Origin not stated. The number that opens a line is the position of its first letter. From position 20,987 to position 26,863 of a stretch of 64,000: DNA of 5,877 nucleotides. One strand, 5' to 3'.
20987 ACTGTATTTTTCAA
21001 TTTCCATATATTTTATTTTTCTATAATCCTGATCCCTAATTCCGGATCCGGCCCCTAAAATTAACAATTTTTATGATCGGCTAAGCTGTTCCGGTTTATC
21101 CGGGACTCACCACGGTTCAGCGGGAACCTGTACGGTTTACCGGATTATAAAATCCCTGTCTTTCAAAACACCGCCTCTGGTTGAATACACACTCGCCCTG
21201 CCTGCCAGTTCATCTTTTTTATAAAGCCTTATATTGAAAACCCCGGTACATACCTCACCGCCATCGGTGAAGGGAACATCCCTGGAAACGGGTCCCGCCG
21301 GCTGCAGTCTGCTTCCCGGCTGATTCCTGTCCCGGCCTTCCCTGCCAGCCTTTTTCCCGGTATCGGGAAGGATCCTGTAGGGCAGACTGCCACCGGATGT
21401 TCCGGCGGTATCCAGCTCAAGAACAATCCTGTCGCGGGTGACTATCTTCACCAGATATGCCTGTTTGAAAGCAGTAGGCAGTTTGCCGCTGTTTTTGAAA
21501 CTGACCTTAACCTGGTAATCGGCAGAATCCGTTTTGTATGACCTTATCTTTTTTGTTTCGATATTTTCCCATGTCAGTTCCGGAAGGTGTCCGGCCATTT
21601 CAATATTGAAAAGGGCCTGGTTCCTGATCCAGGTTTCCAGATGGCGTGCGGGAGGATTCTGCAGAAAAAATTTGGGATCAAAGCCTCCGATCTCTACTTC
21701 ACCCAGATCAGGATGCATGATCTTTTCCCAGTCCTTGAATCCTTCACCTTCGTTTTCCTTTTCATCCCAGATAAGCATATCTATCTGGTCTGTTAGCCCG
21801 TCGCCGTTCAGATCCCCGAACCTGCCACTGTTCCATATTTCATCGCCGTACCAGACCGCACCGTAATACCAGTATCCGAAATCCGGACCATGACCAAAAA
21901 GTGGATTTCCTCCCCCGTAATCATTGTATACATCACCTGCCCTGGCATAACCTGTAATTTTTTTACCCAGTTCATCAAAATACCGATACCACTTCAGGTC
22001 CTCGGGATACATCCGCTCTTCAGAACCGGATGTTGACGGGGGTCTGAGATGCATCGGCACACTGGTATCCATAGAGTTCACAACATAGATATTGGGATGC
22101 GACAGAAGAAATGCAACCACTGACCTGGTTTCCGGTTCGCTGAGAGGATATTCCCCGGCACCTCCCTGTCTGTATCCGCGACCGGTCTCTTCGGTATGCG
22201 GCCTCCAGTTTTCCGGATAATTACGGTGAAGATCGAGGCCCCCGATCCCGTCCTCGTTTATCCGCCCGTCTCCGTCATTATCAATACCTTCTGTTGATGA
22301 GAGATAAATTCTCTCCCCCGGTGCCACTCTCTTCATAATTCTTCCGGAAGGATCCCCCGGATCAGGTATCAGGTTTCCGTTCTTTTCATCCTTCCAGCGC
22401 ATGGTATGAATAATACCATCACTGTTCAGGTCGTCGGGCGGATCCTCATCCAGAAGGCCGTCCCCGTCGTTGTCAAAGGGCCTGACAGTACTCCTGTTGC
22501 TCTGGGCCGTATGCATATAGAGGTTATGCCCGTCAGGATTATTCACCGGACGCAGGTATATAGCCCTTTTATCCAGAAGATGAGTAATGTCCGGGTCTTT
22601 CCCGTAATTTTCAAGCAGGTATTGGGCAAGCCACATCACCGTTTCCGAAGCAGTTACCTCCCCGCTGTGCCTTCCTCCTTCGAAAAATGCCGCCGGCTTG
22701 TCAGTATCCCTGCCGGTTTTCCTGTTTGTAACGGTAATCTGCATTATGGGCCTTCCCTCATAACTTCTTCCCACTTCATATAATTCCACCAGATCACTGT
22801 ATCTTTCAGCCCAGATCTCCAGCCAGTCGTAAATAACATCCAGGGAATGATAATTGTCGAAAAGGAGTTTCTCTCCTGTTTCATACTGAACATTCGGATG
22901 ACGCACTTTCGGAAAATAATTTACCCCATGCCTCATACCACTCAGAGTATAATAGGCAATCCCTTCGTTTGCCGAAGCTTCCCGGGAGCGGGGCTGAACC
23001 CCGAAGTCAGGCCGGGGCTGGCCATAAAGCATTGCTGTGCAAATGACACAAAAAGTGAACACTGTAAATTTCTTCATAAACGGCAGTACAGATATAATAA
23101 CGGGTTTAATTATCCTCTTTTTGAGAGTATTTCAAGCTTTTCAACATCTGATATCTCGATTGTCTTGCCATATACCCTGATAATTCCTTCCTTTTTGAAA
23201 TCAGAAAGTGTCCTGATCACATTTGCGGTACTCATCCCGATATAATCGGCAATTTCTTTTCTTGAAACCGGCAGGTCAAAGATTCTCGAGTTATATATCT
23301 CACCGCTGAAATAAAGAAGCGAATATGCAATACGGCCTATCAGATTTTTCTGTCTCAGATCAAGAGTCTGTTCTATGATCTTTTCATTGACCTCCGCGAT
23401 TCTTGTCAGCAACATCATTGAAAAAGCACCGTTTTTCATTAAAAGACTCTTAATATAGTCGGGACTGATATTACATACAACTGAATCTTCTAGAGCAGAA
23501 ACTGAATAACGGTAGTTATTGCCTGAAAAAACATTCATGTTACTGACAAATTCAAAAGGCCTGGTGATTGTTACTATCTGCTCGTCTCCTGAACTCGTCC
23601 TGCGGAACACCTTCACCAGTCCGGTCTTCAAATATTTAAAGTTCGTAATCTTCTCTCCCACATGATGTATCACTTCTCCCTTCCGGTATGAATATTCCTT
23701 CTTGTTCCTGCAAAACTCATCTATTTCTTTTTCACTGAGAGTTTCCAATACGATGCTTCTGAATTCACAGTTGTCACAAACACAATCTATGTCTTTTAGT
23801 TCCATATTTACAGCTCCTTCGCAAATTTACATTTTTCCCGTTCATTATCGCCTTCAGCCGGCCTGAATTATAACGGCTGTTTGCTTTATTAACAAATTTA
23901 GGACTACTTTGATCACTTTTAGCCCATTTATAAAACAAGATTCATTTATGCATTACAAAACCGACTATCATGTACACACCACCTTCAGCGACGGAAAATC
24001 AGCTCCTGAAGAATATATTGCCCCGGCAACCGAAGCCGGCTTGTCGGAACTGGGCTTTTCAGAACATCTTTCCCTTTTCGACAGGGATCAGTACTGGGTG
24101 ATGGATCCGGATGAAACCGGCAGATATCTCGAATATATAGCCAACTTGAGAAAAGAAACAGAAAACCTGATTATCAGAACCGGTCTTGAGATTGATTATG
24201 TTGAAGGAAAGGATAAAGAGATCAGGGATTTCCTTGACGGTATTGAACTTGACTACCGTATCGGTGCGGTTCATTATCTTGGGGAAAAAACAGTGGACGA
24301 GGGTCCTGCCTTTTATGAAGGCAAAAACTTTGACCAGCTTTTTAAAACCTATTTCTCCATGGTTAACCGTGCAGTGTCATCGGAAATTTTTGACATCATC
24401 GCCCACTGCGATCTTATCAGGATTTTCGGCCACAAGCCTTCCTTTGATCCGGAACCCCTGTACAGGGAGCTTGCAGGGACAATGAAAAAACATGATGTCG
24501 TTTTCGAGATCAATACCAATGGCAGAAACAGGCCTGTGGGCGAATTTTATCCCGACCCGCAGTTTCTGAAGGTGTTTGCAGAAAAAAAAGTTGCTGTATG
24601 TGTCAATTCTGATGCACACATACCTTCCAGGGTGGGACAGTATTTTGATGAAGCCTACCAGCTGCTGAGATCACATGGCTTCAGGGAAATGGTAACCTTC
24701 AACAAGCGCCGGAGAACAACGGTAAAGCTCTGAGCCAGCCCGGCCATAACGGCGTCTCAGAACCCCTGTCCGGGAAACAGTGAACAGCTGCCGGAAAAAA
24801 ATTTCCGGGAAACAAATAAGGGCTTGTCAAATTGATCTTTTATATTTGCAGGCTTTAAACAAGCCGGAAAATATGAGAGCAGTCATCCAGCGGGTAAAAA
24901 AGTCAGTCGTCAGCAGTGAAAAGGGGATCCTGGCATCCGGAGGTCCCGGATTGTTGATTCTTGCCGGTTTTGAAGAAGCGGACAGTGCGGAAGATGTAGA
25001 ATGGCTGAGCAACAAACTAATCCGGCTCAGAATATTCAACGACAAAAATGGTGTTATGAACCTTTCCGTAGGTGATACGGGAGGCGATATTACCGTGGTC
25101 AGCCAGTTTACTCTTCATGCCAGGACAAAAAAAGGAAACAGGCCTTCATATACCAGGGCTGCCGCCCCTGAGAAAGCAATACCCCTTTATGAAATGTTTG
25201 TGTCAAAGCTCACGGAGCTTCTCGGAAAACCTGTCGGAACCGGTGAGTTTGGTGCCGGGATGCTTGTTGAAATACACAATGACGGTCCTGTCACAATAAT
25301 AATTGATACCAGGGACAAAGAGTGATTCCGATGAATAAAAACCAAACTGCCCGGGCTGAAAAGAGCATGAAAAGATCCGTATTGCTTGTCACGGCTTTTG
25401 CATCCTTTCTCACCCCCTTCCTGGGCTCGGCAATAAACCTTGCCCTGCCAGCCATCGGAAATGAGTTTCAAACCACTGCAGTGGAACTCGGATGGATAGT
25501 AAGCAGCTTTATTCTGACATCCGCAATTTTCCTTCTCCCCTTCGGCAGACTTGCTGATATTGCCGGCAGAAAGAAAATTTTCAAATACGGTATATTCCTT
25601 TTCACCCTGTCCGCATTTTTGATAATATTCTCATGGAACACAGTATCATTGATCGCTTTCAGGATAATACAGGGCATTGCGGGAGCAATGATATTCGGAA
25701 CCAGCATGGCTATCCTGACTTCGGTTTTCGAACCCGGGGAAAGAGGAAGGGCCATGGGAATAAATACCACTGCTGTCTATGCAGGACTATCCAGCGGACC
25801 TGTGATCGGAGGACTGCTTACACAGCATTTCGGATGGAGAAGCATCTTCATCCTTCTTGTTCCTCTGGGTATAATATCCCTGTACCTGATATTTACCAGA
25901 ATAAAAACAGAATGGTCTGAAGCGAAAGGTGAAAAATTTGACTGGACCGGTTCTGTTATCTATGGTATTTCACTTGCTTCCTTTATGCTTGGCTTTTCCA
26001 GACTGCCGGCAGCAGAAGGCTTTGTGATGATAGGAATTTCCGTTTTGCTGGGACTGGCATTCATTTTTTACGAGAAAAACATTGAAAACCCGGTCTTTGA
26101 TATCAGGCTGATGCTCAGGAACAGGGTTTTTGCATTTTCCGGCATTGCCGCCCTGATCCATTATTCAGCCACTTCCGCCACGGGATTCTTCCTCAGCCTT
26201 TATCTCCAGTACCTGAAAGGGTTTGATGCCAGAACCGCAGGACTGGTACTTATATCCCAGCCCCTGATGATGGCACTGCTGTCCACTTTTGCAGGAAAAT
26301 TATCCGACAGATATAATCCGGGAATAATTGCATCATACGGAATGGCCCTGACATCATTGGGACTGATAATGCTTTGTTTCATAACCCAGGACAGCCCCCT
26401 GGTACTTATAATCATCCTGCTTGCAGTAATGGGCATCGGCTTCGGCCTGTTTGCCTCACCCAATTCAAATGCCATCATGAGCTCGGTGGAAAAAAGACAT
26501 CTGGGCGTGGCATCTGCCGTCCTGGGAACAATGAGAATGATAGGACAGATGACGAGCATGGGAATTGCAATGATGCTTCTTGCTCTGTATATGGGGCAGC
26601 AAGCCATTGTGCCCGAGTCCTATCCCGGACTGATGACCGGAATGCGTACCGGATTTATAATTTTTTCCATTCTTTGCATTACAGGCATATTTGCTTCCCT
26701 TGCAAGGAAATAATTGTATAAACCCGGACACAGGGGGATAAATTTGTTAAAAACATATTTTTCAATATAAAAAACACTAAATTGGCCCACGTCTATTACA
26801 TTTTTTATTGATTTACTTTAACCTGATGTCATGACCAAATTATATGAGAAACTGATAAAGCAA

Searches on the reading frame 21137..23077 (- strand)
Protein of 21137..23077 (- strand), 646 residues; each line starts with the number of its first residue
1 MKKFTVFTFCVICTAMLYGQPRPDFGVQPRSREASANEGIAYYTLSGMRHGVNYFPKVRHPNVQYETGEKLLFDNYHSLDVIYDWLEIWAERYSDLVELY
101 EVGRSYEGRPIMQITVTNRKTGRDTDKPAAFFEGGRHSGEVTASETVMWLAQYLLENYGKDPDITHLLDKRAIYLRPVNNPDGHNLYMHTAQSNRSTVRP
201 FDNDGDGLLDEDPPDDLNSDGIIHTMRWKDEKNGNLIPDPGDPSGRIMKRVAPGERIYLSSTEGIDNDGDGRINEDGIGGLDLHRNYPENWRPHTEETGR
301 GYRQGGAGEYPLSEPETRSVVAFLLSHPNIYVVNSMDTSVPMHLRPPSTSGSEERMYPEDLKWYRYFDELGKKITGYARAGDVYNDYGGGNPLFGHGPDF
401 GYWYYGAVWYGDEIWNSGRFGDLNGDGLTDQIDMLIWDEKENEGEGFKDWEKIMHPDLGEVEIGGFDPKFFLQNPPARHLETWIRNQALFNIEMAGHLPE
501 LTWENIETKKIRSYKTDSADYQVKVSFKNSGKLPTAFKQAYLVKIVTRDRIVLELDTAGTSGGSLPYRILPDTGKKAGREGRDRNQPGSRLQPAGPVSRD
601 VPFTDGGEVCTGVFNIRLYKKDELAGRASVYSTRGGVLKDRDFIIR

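Call 75: search_protein_families(library=pfam, max_evalue=0.000001, proteins=[window:21137-23077:-])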
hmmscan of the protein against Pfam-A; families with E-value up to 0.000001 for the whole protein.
window:21137-23077:- (646 aa): 1 family
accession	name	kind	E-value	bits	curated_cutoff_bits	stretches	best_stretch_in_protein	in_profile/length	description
PF00246.29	Peptidase_M14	-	1e-40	140.6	21.6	1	82-373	1-215/286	Zinc carboxypeptidase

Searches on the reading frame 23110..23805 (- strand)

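Call 75: search_protein_families(library=pfam, max_evalue=0.000001, proteins=[window:23110-23805:-])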
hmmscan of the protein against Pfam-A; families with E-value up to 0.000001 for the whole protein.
window:23110-23805:- (231 aa): 3 families
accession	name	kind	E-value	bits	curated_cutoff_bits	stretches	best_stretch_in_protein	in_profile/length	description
PF00027.35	cNMP_binding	-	3e-17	62.8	27.5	1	39-125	3-89/89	Cyclic nucleotide-binding domain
PF13545.12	HTH_Crp_2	-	8.5e-17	61.3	27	1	157-225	1-68/70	Crp-like helix-turn-helix domain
PF00325.26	Crp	-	3.6e-07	30.2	21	0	178-209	1-32/32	Bacterial regulatory proteins, crp family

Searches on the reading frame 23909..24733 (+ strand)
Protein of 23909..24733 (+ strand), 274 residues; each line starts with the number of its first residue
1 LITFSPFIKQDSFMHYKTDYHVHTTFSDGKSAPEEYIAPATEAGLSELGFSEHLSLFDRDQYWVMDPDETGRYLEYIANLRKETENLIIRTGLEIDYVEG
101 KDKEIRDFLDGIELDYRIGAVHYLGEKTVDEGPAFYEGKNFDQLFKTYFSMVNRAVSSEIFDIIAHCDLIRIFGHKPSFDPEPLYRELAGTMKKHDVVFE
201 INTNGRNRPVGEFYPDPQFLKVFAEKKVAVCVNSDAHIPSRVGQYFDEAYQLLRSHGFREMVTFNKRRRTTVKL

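Call 75: search_protein_families(library=pfam, max_evalue=0.000001, proteins=[window:23909-24733:+])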
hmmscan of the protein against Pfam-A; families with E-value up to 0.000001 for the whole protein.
window:23909-24733:+ (274 aa): 1 family
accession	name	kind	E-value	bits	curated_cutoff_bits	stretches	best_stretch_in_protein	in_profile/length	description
PF02811.25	PHP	-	5.2e-18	66.4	26.4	1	19-204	1-164/164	PHP domain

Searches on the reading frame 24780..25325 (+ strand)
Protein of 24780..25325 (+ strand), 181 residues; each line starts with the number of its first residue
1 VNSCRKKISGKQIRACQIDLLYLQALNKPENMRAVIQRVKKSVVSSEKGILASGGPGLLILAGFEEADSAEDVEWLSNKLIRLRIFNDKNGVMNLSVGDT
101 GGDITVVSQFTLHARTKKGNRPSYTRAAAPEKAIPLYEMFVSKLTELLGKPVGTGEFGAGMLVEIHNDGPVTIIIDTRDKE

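Call 75: search_protein_families(library=pfam, max_evalue=0.000001, proteins=[window:24780-25325:+])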
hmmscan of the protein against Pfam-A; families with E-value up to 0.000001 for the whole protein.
window:24780-25325:+ (181 aa): 1 family
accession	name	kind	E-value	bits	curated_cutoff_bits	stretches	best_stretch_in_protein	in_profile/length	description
PF02580.21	Tyr_Deacylase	-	6.5e-51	172.9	25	1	33-176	1-144/144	D-Tyr-tRNA(Tyr) deacylase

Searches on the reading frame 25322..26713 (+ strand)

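Call 75: search_protein_families(library=pfam, max_evalue=0.000001, proteins=[window:25322-26713:+])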
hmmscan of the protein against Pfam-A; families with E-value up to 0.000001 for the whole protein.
window:25322-26713:+ (463 aa): 2 families
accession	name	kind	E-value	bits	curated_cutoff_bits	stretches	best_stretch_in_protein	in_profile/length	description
PF07690.21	MFS_1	-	4.6e-70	236.7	33.4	2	25-410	2-344/347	Major Facilitator Superfamily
PF00083.30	Sugar_tr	-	1.2e-08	34.7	22.3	1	47-191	39-189/452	Sugar (and other) transporter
